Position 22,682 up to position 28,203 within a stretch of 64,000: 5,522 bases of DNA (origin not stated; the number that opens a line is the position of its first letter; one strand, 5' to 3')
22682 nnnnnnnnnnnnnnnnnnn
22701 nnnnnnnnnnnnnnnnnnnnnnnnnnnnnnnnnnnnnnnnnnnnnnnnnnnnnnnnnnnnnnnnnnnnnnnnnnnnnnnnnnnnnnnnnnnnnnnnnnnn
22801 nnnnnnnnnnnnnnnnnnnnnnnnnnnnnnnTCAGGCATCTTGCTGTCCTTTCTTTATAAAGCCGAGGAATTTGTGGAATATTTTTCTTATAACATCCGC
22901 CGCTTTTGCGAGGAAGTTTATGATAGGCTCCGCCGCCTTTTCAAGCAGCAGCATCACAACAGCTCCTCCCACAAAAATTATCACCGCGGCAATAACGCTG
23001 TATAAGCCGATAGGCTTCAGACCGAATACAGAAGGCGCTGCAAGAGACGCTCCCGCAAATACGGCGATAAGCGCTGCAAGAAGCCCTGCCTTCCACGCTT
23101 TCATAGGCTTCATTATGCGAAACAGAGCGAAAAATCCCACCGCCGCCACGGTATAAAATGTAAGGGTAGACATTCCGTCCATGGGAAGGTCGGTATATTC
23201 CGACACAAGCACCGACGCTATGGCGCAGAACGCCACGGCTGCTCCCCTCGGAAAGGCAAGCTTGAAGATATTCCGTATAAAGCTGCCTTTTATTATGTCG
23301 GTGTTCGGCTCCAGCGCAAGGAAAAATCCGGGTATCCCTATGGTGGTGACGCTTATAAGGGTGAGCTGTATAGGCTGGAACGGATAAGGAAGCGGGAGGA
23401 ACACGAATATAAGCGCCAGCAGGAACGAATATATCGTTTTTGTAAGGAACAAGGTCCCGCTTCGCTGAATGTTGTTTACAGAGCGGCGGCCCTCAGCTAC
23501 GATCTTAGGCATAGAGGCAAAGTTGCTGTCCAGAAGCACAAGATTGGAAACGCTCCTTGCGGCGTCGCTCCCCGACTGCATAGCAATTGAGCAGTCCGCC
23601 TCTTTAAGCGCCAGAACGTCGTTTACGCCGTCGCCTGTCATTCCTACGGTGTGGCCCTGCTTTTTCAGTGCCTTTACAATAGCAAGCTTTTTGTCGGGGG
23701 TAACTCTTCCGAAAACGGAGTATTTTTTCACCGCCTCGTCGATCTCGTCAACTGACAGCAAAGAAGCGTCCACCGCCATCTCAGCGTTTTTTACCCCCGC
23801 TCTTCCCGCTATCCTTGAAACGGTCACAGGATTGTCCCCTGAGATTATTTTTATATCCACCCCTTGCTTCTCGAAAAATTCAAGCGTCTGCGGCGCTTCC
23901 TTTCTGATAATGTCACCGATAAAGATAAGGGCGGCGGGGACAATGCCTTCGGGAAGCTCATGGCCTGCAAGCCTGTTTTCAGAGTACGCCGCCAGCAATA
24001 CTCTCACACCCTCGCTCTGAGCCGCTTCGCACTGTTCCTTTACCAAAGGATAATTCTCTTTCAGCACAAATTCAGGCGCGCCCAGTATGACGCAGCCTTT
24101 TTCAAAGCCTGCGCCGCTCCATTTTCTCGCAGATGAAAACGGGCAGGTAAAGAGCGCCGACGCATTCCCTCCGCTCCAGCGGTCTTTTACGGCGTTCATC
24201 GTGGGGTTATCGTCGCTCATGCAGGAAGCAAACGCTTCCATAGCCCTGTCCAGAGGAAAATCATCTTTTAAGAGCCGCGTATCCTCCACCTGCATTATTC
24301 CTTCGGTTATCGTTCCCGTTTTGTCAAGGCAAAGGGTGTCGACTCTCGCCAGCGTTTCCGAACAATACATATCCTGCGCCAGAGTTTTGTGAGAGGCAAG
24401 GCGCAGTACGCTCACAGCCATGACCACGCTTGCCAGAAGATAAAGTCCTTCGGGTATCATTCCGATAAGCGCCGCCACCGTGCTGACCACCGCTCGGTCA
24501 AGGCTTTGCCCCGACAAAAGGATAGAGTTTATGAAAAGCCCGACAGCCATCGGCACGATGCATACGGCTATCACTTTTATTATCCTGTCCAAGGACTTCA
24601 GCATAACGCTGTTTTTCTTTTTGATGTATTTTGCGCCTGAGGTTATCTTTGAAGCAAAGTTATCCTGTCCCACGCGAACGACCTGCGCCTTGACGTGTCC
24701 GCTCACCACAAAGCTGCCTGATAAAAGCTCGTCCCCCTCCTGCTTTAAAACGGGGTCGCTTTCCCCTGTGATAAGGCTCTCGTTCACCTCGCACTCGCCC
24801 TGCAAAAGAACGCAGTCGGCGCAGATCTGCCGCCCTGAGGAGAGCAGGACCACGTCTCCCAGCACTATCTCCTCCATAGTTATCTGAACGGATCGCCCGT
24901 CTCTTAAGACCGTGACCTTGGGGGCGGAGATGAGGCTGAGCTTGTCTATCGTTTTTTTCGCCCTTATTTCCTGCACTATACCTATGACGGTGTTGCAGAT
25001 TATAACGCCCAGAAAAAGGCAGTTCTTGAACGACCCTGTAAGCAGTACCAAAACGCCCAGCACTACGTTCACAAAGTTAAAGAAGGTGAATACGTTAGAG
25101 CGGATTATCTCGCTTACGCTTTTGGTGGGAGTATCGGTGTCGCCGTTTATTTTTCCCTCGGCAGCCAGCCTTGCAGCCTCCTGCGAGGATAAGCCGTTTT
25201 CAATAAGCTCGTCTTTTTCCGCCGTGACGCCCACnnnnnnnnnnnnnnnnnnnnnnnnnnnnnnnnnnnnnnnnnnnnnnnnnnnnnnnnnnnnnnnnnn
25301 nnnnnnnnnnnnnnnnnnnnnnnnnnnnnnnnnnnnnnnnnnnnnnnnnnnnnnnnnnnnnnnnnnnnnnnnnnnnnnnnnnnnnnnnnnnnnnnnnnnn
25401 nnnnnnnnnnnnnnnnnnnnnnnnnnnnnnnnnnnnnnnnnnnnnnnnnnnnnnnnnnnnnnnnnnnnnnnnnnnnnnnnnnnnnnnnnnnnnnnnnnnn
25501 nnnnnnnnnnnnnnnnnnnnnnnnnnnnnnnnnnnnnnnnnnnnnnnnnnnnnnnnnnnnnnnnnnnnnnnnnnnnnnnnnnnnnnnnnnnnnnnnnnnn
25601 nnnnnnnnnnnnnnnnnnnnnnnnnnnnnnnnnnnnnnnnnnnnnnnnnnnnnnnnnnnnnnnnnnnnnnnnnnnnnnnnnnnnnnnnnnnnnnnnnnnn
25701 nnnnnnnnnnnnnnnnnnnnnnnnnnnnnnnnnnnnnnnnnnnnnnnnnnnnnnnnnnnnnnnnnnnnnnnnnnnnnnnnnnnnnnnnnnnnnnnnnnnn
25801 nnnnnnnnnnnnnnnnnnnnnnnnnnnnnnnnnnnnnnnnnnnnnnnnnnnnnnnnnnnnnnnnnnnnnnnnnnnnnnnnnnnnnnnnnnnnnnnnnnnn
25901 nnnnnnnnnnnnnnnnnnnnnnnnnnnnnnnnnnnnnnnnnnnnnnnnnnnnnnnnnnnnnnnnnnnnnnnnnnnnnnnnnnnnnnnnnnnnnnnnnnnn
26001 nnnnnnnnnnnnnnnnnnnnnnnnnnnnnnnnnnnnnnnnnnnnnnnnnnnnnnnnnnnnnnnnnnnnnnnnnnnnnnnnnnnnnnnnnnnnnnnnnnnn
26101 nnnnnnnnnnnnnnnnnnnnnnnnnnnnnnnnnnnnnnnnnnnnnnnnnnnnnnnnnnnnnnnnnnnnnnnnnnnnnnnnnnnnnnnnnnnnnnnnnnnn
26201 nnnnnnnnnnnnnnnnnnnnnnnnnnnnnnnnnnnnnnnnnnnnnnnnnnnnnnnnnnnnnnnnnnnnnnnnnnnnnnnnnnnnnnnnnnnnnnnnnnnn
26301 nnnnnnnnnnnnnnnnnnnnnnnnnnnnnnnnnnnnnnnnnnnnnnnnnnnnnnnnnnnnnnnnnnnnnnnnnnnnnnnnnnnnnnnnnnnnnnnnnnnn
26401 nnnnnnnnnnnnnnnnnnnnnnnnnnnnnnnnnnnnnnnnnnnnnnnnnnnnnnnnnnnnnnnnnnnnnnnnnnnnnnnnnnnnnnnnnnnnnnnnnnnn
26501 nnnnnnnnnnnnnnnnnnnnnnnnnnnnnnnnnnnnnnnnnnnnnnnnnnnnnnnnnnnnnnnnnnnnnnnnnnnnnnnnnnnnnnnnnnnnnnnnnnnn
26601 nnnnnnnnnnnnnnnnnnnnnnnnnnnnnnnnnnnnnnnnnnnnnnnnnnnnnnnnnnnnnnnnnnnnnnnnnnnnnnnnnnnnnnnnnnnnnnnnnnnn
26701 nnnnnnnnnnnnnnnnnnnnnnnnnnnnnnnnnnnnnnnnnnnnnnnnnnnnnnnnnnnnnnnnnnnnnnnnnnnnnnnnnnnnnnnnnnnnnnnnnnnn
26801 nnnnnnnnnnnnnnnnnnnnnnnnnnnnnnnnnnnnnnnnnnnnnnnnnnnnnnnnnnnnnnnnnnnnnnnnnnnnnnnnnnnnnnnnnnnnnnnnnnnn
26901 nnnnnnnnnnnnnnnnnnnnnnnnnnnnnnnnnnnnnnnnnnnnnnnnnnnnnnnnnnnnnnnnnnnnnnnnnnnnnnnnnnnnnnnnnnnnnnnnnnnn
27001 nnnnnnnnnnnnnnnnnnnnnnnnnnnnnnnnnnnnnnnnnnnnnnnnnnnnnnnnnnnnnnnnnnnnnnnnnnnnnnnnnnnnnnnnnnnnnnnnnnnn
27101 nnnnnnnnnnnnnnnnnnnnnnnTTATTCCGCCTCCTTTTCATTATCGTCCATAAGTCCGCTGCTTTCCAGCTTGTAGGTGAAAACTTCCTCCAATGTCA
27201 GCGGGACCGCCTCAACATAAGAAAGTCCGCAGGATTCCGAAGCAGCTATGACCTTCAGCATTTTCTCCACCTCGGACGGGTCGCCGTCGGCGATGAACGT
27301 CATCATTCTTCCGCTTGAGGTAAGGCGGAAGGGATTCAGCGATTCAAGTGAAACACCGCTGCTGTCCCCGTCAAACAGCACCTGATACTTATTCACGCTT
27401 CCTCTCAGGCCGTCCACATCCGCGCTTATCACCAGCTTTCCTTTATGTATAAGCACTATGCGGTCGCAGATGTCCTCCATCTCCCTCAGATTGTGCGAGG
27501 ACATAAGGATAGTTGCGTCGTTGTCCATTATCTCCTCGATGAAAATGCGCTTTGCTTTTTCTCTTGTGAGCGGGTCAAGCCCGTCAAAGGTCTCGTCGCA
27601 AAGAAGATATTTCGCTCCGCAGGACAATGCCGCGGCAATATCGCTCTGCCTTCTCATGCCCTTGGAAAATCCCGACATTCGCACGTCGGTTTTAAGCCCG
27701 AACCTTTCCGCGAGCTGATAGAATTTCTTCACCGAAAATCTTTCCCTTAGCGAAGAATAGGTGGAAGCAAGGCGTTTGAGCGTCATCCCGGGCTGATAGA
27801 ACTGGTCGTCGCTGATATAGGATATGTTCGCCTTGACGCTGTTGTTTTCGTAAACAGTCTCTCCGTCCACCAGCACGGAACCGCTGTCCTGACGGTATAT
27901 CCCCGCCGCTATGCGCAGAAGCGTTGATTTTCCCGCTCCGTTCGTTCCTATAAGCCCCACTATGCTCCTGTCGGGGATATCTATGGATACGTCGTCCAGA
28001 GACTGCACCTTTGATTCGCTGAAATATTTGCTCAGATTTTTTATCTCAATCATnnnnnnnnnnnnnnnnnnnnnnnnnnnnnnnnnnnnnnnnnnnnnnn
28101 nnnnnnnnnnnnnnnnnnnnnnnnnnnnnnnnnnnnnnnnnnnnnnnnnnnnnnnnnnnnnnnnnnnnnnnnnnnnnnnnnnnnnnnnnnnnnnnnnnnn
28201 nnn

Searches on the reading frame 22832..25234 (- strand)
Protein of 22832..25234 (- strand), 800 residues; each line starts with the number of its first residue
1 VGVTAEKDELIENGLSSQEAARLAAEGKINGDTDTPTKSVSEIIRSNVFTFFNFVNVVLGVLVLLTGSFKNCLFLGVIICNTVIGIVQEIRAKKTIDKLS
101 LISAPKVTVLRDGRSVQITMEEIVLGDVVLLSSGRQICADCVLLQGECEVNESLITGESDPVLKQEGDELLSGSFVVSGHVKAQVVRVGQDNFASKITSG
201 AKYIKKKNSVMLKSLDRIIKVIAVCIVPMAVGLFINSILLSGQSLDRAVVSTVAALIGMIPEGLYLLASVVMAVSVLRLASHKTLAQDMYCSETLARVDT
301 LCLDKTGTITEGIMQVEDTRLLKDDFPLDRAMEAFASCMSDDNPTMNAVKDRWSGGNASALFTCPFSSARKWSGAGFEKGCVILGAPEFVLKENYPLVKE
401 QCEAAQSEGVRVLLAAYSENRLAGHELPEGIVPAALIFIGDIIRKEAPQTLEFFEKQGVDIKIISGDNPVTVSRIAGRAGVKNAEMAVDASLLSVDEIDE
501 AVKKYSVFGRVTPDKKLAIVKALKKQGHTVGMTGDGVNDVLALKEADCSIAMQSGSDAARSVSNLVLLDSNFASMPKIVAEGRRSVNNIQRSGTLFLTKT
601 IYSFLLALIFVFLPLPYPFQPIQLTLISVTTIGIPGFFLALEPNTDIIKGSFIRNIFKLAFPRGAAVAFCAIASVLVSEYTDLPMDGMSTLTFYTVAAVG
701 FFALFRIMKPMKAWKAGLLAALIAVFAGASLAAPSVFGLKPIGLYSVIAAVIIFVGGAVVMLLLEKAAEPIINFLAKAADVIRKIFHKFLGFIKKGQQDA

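Call 67: search_protein_families(library=pfam, proteins=[window:22832-25234:-], max_evalue=0.00001)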
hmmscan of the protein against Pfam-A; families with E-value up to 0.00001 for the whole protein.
window:22832-25234:- (800 aa): 2 families
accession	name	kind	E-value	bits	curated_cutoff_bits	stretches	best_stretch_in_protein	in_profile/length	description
PF00122.25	E1-E2_ATPase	-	2.1e-47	161.4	28.1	1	103-282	3-181/181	E1-E2 ATPase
PF00702.32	Hydrolase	-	8.3e-17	62.6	26.4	1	298-547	1-191/191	haloacid dehalogenase-like hydrolase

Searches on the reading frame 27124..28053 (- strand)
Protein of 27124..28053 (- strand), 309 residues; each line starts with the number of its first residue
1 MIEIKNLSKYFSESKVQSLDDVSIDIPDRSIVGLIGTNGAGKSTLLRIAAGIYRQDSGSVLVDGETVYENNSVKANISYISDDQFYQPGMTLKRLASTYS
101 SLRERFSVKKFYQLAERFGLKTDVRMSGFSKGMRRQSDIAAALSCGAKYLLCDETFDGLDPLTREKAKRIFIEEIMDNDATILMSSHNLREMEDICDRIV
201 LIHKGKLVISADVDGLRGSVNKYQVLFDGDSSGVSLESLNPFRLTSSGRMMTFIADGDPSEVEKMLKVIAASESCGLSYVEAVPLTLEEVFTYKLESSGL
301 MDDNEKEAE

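Call 67: search_protein_families(library=pfam, proteins=[window:27124-28053:-], max_evalue=0.00001)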
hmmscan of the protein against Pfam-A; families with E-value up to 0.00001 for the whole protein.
window:27124-28053:- (309 aa): 2 families
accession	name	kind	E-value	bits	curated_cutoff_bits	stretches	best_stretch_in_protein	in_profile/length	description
PF00005.33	ABC_tran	-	3e-24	86.6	25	1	19-156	1-136/137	ABC transporter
PF13304.12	AAA_21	-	1.5e-08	35.5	27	0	118-191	227-302/304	AAA domain, putative AbiEii toxin, Type IV TA system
